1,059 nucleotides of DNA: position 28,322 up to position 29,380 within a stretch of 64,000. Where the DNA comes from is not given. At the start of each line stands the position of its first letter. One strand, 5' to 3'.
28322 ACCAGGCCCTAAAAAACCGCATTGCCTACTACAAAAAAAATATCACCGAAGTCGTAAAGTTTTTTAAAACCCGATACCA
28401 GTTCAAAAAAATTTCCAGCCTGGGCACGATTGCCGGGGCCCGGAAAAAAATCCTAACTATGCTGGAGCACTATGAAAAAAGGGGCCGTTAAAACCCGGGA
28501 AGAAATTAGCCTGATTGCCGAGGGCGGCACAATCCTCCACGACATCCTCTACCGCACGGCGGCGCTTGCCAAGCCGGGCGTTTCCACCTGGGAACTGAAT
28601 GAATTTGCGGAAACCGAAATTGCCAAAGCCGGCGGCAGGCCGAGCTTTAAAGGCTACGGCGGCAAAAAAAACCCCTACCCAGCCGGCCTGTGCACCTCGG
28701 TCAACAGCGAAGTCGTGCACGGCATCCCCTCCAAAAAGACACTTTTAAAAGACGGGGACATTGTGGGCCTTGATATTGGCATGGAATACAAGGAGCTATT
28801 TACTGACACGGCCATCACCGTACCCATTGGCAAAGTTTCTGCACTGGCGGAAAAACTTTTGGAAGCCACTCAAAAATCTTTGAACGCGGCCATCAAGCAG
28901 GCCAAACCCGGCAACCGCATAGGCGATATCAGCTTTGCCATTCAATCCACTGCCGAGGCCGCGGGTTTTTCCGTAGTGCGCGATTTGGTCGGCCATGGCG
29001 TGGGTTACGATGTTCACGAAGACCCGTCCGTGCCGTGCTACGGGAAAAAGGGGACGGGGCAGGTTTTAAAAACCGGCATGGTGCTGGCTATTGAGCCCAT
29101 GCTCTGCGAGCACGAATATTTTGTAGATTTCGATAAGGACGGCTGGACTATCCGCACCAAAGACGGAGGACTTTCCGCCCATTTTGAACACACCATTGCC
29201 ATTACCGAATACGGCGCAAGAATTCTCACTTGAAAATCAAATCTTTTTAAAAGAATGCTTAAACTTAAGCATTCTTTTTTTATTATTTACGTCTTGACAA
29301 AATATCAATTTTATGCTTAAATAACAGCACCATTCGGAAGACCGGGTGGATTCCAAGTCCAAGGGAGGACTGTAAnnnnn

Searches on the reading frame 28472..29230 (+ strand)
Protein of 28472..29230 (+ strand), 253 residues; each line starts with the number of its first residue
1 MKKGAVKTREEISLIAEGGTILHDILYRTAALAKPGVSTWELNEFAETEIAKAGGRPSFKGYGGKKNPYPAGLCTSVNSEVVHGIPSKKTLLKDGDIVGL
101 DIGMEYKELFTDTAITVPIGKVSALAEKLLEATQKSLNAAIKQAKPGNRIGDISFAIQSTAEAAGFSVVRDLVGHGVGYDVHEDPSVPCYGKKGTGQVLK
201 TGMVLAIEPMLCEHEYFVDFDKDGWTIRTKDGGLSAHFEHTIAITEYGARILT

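Call 45: find_related_loci(query=window:28472-29230:+, collection=metagenome_contigs, flank=6000)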
Query window:28472-29230:+ (253 aa) in metagenome_contigs; peptide patterns used: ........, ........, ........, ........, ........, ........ (x = any residue, [..] = any of these).
320 stretches matched a pattern; 87 encode a relative of the query (tblastn E <= 1e-3); the best 80 are kept; 80 distinct loci.
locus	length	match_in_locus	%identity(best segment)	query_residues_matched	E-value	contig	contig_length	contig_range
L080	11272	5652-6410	77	1-253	2e-133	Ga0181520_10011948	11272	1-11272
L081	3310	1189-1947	78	1-253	9e-138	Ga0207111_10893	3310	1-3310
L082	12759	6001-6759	75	1-253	5e-131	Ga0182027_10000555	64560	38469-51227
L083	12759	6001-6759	75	1-253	1e-128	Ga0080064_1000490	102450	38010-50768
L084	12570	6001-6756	75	2-253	2e-128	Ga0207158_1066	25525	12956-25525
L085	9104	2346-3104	74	1-253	1e-127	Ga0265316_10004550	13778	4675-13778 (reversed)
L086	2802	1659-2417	73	1-253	5e-129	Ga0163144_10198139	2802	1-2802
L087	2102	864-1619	69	2-253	1e-130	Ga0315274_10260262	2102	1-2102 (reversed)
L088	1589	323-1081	72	1-253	2e-132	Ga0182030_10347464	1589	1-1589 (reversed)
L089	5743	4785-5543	70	1-253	7e-121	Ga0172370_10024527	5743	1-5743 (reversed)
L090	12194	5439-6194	71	2-253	4e-120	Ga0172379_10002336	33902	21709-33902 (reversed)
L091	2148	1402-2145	71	6-253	4e-127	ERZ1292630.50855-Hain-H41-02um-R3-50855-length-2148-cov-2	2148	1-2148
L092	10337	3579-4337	70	1-253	5e-120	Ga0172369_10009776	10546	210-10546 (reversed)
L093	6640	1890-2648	69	1-253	4e-119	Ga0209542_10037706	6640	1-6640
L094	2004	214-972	68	1-253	3e-125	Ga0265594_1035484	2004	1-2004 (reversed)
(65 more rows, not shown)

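Call 50: search_protein_families(library=ncbifam, proteins=[L090:6482-7081:+, L092:4448-4957:+, L081:2091-2435:+, L085:3099-3617:-], max_evalue=0.1)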
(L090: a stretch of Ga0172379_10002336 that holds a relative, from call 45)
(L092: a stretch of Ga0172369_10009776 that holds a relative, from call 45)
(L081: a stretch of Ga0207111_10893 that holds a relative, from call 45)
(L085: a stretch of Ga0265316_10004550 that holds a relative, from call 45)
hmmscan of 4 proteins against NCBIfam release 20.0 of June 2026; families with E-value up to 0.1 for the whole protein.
L090:6482-7081:+ (199 aa): 6 families
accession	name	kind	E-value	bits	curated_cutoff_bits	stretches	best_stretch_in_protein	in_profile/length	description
NF038126.1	PEP_CTERM_FxDxF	subfamily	2.9e-05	24.4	50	1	165-195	134-165/165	FxDxF family PEP-CTERM protein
NF038129.1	PEP_NF038129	equivalog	0.00022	21.2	65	1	84-195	97-193/194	NF038129 family PEP-CTERM protein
TIGR02595.1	PEP_CTERM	domain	0.0014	19.3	16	1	173-195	1-23/24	PEP-CTERM sorting domain-containing protein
NF035944.1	PEPxxWA-CTERM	domain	0.0017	18.2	35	1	173-194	1-22/24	PEPxxWA-CTERM sorting domain-containing protein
NF038119.1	PEP_CTERM_MHFG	equivalog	0.015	15.6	100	1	155-195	218-258/260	MHFG family PEP-CTERM protein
NF038120.1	PEP_CTERM_QFxxD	subfamily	0.024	14.5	80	0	164-195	184-214/215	NF038120 family PEP-CTERM protein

L092:4448-4957:+ (169 aa): 0 families

L081:2091-2435:+ (114 aa): 0 families

L085:3099-3617:- (172 aa): 2 families
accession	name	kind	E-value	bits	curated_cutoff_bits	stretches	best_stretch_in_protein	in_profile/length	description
NF007294.0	PRK09767.1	equivalog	1.7e-33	115.2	218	1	38-144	4-108/117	DUF559 domain-containing protein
NF058533.1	antiphage_ProA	equivalog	0.094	10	1500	0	45-142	1598-1699/1903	anti-phage protein ProA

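Call 59: find_homologous_proteins(query=L090:6482-7078:+, max_evalue=0.001)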
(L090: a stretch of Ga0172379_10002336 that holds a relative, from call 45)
Query L090:6482-7078:+ (199 aa): 3 proteins with E <= 0.001 among 151 candidates.
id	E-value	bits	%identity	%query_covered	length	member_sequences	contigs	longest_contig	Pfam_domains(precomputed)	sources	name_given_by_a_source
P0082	6.0e-129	445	100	100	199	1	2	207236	-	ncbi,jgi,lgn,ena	ncbi:MAG: PEP-CTERM sorting domain-containing protein [Candidatus Doudnabacteria bacterium]|jgi:hypo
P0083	1.6e-66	242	61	89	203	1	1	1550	-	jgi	-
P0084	5.1e-57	211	54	97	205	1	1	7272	PF07589.17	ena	-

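Call 63: find_encoding_contigs(protein=P0084, flank=6000, max_places=2)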
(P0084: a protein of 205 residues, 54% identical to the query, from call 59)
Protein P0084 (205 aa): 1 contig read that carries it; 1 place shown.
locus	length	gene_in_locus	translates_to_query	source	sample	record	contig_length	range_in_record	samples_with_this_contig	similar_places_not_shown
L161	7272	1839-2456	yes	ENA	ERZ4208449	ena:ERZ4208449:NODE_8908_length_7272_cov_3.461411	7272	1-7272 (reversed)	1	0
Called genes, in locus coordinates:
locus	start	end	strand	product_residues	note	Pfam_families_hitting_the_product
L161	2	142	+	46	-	?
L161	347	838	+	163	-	-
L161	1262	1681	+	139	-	-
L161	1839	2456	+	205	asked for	PF07589:PEP_exosort_dom (weak)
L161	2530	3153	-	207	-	PF00300:His_Phos_1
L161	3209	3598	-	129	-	-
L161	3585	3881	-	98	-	-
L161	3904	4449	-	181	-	PF13091:PLDc_2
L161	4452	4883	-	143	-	PF01668:SmpB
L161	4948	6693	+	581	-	PF03485:Arg_tRNA_synt_N, PF00750:tRNA-synt_1d, PF05746:DALR_1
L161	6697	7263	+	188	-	PF13875:DUF4202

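Call 65: find_encoding_contigs(protein=P0083, flank=3000, max_places=2)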
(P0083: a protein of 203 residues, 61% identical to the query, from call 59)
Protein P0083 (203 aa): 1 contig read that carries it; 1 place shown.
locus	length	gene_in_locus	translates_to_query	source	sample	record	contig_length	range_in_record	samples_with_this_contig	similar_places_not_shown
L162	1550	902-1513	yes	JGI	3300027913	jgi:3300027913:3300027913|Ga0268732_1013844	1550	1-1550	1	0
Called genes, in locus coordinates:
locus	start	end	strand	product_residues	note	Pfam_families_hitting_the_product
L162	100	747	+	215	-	-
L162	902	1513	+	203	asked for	-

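Call 82: predict_structure(alignment_id=A5)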
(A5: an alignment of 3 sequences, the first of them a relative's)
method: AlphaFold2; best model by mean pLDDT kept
length: 199 residues; sequences in the alignment: 3
mean_pLDDT: 46.4   pTM: 0.39
mean pLDDT of the five models: 46.4, 45.1, 38.1, 37.5, 35.6
residues with pLDDT >= 90: 0; 70-90: 11; 50-70: 79; < 50: 109
segments of 3 or more residues with pLDDT < 50: 12-74, 102-111, 154-184
pLDDT, mean of each block of 10 residues (from residue 1): 52 39 33 33 36 36 31 54 62 63 40 55 65 70 58 41 28 32 50 52
secondary structure, 60 per line:
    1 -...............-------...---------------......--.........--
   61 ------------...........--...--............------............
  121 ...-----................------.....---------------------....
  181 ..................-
elements in order: H2-16 E24-26 E42-47 E50-58 E73-77 H78-83 H91-102 H109-123 H129-144 E151-155 H177-198
